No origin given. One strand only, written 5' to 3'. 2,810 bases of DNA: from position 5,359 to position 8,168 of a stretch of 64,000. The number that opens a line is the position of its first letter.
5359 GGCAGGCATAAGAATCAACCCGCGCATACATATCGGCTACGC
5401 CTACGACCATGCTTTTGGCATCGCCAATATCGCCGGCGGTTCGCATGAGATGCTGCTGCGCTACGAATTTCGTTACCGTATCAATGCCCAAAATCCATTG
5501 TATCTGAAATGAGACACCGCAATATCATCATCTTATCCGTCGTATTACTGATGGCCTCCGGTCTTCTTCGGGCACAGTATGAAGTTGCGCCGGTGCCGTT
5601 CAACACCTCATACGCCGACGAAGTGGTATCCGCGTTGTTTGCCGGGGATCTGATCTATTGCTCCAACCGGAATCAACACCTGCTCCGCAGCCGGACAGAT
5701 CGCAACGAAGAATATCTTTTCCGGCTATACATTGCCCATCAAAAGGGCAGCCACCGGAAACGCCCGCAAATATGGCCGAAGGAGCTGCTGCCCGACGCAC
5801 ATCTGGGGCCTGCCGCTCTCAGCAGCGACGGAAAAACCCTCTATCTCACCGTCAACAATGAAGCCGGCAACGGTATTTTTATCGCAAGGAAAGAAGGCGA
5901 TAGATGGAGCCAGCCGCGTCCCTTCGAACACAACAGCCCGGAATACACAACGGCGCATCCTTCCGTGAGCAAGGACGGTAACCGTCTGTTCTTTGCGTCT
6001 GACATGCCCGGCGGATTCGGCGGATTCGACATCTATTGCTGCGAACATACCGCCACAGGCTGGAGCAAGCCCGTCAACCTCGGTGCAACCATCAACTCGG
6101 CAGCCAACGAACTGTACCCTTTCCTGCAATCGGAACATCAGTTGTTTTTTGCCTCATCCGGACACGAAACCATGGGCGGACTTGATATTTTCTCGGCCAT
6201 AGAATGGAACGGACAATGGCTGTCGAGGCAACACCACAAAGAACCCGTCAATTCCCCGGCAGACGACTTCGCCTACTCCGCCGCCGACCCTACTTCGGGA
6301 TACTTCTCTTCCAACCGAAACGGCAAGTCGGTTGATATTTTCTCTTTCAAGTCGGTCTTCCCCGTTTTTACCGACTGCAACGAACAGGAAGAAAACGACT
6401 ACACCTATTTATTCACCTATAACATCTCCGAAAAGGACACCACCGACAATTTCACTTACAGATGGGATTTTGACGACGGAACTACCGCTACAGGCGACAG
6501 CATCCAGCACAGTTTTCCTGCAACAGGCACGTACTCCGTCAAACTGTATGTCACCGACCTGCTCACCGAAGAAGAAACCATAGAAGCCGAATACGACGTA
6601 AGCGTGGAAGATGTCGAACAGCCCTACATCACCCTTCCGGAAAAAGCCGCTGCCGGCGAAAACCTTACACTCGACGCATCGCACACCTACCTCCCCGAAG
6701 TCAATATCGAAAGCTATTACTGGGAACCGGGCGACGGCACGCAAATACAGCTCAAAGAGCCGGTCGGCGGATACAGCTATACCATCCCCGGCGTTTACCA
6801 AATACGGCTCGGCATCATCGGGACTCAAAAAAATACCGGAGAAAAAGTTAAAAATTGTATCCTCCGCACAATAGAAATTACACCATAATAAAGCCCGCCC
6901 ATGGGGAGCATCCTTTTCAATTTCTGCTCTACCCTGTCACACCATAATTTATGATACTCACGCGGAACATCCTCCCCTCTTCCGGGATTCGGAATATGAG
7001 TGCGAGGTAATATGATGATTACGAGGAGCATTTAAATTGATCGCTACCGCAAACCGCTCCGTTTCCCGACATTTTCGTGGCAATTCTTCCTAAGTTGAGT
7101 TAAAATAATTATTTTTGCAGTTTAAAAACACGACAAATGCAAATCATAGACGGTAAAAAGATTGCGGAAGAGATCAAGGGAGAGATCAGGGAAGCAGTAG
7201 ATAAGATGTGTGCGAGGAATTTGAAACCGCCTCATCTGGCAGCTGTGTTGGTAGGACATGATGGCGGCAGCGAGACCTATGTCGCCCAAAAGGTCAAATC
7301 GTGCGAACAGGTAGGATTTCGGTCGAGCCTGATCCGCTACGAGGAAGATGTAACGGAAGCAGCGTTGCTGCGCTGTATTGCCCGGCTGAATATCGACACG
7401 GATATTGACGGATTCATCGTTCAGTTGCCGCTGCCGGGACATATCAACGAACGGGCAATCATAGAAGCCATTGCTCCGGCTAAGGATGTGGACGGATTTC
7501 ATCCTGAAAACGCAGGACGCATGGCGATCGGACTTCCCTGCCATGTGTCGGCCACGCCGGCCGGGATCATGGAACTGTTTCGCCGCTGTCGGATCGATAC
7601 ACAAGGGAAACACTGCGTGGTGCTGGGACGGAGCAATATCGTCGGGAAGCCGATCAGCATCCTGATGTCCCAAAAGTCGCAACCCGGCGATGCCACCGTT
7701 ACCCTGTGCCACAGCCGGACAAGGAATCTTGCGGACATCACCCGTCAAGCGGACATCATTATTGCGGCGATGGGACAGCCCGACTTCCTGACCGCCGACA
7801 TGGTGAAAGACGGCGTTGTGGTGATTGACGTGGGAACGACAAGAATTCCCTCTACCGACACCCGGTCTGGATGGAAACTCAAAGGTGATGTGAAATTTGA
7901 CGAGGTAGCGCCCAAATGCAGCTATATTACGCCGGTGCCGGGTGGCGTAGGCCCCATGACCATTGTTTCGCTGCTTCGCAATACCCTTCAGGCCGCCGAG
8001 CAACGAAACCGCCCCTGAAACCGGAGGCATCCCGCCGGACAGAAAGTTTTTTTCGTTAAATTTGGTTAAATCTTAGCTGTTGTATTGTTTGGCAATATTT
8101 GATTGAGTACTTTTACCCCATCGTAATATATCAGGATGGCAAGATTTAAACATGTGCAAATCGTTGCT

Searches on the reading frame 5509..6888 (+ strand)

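Call 35: search_protein_families(library=pfam, proteins=[window:5509-6888:+], max_evalue=0.001)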
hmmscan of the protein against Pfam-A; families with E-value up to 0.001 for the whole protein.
window:5509-6888:+ (459 aa): 4 families
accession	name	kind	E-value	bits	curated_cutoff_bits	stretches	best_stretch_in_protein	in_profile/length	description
PF18911.6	PKD_4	-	4.6e-24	84.7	27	2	297-350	17-70/85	PKD domain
PF00801.26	PKD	-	1.7e-16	60.4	23.5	1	298-350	15-67/80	PKD domain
PF07676.18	PD40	-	5.4e-08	33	20.9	1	150-176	13-37/38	WD40-like Beta Propeller Repeat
PF22352.2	K319L-like_PKD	-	0.00063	20.1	27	0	383-417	11-46/84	K319L-like, PKD domain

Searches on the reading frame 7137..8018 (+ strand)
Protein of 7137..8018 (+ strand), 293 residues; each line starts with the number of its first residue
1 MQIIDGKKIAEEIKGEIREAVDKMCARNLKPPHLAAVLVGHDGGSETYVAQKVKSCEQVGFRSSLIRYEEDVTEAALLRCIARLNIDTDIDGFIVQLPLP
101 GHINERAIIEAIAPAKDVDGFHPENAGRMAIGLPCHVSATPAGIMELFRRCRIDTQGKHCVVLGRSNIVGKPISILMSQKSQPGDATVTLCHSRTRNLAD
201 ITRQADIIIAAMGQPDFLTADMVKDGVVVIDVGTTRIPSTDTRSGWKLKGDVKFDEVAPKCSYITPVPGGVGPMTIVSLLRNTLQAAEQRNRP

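Call 73: search_protein_families(library=pfam, proteins=[window:7137-8018:+], max_evalue=0.001)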
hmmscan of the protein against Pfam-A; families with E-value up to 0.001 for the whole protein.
window:7137-8018:+ (293 aa): 2 families
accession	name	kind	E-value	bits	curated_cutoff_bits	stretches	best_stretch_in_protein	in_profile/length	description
PF02882.25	THF_DHG_CYH_C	-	1.1e-64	217.1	27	1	122-290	1-159/160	Tetrahydrofolate dehydrogenase/cyclohydrolase, NAD(P)-binding domain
PF00763.28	THF_DHG_CYH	-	9.5e-39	132.7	32.8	1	4-119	1-115/115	Tetrahydrofolate dehydrogenase/cyclohydrolase, catalytic domain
